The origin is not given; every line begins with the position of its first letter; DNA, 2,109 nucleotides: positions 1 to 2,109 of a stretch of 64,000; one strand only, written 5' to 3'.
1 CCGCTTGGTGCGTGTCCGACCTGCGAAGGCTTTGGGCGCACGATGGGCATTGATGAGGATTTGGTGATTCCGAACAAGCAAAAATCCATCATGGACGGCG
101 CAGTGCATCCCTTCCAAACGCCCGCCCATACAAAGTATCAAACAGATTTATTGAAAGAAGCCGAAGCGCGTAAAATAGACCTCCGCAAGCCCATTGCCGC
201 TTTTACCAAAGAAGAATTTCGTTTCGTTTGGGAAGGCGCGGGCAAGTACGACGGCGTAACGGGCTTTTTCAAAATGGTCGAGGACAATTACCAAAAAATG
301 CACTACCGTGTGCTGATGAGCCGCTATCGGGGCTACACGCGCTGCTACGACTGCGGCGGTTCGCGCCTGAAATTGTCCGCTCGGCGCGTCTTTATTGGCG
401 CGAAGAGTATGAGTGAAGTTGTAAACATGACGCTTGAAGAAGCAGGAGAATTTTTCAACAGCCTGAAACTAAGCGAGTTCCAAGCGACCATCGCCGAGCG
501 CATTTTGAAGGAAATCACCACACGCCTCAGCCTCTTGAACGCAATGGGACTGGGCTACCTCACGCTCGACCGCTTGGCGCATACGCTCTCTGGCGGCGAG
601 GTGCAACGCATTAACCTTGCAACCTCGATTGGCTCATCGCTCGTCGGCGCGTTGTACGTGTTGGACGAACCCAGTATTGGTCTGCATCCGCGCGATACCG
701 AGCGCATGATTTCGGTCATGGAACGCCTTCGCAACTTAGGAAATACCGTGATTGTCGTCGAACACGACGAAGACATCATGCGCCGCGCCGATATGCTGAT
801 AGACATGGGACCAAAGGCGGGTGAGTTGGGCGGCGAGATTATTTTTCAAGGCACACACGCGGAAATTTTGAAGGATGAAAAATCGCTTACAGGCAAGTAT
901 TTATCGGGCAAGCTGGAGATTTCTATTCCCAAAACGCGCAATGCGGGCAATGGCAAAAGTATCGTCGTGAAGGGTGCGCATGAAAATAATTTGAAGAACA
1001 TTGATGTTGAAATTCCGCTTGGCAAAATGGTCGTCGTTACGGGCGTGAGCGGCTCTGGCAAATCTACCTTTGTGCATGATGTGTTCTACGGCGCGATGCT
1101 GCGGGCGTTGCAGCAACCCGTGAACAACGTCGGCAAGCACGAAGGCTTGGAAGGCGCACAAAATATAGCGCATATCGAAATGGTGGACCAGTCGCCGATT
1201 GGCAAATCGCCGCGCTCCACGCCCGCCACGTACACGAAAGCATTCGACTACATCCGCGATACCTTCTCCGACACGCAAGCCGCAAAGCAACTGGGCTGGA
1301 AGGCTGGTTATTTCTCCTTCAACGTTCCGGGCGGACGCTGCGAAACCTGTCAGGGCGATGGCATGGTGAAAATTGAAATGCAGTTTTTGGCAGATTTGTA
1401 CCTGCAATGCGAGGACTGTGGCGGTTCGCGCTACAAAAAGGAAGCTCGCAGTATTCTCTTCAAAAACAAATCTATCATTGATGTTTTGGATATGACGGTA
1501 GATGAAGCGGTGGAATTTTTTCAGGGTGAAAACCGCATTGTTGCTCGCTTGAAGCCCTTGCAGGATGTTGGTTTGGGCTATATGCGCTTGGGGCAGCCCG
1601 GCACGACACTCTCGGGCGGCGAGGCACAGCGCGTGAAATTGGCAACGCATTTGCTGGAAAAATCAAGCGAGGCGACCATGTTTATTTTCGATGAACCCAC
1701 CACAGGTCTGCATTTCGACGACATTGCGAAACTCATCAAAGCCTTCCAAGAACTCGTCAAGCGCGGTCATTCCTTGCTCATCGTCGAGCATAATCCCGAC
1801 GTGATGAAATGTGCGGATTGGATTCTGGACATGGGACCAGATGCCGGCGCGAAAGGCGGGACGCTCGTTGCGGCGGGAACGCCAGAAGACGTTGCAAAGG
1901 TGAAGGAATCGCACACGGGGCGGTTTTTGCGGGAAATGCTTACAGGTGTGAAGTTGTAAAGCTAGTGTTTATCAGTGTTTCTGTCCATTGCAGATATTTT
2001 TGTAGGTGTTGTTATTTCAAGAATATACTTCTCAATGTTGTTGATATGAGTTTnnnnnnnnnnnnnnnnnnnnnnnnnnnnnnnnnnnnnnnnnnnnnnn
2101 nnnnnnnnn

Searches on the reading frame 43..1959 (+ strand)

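Call 16: search_protein_families(library=pfam, proteins=[window:43-1959:+], max_evalue=0.00001)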
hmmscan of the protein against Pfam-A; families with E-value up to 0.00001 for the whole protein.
window:43-1959:+ (638 aa): 4 families
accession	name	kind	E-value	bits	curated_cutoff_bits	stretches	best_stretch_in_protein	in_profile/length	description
PF00005.33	ABC_tran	-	2.1e-16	61.2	25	0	489-554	79-137/137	ABC transporter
PF13304.12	AAA_21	-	2.9e-11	44.4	27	0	179-239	235-296/304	AAA domain, putative AbiEii toxin, Type IV TA system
PF17755.6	UvrA_DNA-bind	-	1e-09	39.1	23.2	1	4-68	1-65/110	UvrA DNA-binding domain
PF02463.25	SMC_N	-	3.9e-09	36.7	40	0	319-595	12-209/220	RecF/RecN/SMC N terminal domain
